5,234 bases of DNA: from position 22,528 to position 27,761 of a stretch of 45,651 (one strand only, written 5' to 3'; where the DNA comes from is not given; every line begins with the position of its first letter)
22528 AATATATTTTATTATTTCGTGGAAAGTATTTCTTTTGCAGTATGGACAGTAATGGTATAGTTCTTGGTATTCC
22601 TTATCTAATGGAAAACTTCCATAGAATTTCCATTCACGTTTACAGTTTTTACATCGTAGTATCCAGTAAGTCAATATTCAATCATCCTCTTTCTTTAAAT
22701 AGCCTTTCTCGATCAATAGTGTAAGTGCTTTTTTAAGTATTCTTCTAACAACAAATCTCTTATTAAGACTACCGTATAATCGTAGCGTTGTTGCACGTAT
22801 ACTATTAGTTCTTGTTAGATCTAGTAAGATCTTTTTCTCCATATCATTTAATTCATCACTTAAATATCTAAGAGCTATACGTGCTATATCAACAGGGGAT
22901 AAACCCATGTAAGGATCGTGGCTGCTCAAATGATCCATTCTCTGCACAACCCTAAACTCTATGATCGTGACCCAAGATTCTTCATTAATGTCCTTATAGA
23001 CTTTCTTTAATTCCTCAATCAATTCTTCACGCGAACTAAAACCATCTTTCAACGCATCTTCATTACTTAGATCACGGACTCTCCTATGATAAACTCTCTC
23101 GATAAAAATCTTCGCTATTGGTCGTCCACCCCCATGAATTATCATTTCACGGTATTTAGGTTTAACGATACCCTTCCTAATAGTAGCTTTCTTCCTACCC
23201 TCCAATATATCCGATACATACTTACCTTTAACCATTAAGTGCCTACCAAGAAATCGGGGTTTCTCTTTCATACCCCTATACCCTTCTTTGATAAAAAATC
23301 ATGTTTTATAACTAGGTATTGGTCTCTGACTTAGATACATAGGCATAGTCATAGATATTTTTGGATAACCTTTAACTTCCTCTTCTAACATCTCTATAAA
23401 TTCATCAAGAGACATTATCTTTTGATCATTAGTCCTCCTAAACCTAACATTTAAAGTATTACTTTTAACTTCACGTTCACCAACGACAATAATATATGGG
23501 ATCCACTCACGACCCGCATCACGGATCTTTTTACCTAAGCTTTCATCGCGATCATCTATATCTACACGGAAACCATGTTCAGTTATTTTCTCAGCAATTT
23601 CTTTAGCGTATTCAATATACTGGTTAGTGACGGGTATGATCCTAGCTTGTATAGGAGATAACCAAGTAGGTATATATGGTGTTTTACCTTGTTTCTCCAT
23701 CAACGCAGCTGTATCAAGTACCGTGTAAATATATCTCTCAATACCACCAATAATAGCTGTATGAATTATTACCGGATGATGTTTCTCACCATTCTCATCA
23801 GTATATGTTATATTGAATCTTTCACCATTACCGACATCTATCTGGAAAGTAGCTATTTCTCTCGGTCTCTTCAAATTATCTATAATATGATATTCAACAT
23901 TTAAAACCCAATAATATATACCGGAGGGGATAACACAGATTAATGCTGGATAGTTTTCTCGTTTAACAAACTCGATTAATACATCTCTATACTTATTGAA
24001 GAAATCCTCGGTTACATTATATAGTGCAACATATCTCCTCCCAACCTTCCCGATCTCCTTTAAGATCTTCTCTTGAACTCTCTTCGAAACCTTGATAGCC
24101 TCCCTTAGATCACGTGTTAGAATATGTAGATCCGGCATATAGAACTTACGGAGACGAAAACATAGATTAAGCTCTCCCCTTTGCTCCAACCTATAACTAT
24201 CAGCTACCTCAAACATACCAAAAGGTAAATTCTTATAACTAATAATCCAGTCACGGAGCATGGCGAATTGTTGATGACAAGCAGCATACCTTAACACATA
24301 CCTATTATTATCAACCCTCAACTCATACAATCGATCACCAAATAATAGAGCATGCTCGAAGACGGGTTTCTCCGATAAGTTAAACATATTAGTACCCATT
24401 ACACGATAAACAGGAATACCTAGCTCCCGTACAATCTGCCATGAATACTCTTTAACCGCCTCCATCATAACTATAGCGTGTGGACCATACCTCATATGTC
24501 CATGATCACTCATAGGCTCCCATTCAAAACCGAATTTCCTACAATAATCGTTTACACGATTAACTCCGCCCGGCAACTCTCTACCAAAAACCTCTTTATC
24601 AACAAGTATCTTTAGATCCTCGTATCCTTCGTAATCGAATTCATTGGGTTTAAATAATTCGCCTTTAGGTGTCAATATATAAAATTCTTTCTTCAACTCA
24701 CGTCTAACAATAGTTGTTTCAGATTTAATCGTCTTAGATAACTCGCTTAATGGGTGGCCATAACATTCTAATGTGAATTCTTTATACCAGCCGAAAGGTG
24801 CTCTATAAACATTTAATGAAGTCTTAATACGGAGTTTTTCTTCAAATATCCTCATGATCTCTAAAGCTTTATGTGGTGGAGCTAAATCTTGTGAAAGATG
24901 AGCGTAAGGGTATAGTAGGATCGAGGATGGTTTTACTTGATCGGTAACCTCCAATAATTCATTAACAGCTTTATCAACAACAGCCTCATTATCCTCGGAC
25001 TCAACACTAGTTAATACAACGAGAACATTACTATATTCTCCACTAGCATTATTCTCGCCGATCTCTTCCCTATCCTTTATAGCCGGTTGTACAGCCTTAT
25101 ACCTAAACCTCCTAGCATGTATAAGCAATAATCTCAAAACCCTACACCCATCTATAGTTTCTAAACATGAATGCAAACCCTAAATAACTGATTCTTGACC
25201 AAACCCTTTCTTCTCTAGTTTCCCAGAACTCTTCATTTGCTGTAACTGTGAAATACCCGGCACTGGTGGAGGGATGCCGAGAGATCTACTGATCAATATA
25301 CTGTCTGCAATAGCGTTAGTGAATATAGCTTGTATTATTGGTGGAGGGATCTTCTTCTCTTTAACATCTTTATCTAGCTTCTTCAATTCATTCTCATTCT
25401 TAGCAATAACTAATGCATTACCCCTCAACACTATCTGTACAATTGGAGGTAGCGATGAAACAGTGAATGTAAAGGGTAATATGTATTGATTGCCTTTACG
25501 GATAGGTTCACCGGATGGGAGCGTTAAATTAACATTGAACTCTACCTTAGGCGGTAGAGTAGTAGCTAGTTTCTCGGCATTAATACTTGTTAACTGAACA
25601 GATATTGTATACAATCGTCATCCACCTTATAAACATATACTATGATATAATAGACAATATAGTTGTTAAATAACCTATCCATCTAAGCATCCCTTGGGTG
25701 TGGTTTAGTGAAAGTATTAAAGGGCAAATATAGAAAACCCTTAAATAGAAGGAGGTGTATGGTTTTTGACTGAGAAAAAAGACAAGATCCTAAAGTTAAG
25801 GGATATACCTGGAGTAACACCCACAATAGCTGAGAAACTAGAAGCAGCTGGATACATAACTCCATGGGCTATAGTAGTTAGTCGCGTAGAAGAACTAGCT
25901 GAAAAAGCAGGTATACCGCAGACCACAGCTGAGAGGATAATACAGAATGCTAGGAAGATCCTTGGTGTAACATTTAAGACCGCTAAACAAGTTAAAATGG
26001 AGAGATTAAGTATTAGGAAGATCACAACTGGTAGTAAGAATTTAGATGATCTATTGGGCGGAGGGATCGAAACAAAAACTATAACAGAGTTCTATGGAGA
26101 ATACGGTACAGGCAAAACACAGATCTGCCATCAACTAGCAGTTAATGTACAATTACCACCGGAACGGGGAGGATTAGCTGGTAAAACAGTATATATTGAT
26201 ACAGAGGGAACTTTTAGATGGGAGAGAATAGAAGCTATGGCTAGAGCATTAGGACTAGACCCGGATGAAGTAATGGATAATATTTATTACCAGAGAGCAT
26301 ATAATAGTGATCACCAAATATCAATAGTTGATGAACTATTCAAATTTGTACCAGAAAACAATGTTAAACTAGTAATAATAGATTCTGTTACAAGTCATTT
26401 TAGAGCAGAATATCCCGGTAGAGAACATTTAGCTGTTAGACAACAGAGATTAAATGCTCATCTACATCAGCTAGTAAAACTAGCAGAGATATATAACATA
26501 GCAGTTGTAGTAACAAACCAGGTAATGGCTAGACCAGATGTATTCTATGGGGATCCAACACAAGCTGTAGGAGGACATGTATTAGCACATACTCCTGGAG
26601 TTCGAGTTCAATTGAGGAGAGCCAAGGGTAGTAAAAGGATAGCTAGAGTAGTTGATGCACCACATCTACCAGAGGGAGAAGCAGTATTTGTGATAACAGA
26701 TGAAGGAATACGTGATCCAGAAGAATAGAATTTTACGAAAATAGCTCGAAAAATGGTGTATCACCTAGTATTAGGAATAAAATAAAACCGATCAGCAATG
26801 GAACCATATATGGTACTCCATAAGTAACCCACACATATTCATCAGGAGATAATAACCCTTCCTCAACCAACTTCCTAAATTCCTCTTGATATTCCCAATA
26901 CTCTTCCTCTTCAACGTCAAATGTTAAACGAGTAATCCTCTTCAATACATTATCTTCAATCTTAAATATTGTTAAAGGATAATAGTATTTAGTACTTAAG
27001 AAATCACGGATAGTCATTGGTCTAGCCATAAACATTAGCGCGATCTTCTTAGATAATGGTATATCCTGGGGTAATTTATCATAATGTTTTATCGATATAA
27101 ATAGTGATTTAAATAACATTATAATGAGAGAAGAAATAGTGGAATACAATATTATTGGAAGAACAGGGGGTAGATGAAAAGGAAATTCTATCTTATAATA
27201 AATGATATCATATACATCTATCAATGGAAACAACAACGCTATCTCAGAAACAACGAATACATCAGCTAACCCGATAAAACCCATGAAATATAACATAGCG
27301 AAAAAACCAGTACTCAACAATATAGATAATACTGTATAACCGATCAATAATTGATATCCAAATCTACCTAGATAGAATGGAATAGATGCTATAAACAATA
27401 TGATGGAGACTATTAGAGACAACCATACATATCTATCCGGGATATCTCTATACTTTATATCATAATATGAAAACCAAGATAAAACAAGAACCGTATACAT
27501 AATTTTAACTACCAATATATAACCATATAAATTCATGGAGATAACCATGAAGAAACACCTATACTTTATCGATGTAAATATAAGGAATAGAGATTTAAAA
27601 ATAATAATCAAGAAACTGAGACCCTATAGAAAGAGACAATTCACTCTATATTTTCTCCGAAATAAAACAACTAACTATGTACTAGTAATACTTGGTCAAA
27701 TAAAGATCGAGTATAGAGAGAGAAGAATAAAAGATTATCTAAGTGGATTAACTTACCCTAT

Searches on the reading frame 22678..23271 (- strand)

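Call 14: search_protein_families(library=pfam, proteins=[window:22678-23271:-])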
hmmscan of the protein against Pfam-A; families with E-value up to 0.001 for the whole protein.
window:22678-23271:- (197 aa): 1 family
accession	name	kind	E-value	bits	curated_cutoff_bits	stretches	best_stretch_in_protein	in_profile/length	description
PF04266.20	ASCH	-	9e-18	65.3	21.2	1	12-109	1-102/103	ASCH domain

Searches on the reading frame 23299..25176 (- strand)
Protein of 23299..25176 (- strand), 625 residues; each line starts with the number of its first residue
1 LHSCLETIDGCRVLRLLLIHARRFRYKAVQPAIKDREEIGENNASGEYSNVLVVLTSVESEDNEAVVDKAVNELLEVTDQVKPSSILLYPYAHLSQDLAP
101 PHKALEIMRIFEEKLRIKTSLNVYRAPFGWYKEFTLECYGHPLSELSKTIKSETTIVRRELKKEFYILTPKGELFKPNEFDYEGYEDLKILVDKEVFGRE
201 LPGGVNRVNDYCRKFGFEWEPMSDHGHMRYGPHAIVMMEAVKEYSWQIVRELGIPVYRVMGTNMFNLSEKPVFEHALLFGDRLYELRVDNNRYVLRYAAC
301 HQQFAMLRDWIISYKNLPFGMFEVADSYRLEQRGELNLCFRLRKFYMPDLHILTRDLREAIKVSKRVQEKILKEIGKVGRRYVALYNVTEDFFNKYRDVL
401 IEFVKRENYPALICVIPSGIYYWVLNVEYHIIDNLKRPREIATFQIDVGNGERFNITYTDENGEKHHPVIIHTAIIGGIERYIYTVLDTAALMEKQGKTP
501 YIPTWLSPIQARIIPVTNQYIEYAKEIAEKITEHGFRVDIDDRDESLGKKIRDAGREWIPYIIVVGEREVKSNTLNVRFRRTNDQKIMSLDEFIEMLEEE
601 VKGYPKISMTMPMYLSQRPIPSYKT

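Call 14: search_protein_families(library=pfam, proteins=[window:23299-25176:-])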
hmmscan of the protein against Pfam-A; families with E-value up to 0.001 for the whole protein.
window:23299-25176:- (625 aa): 3 families
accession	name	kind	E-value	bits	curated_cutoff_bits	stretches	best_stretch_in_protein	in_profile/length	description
PF08915.16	tRNA-Thr_ED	-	2.2e-45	154.6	30.2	1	14-150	1-137/137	Archaea-specific editing domain of threonyl-tRNA synthetase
PF03129.25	HGTP_anticodon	-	9.2e-28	96.7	21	1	510-599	1-93/94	Anticodon binding domain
PF00587.30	tRNA-synt_2b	-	3.1e-18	66.9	29.3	1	286-488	3-177/179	tRNA synthetase class II core domain (G, H, P, S and T)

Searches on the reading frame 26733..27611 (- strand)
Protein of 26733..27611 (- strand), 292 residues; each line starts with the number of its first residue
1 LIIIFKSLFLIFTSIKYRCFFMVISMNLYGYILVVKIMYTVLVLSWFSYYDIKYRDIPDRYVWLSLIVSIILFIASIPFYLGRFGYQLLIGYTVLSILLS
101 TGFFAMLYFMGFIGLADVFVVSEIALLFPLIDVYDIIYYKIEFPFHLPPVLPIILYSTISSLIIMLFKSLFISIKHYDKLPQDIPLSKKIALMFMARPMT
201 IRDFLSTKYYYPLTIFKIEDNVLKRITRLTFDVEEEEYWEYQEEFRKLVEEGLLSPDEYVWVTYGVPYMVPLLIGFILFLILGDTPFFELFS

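Call 14: search_protein_families(library=pfam, proteins=[window:26733-27611:-])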
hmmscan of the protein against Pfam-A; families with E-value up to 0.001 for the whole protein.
window:26733-27611:- (292 aa): 2 families
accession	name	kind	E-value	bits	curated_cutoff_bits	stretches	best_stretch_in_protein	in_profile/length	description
PF06847.16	Arc_PepC_II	-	2.7e-24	86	29.9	1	188-284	1-92/93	Archaeal Peptidase A24 C-terminus Type II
PF01478.23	Peptidase_A24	-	9.2e-05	23.3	26.5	1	40-164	3-102/104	Type IV leader peptidase family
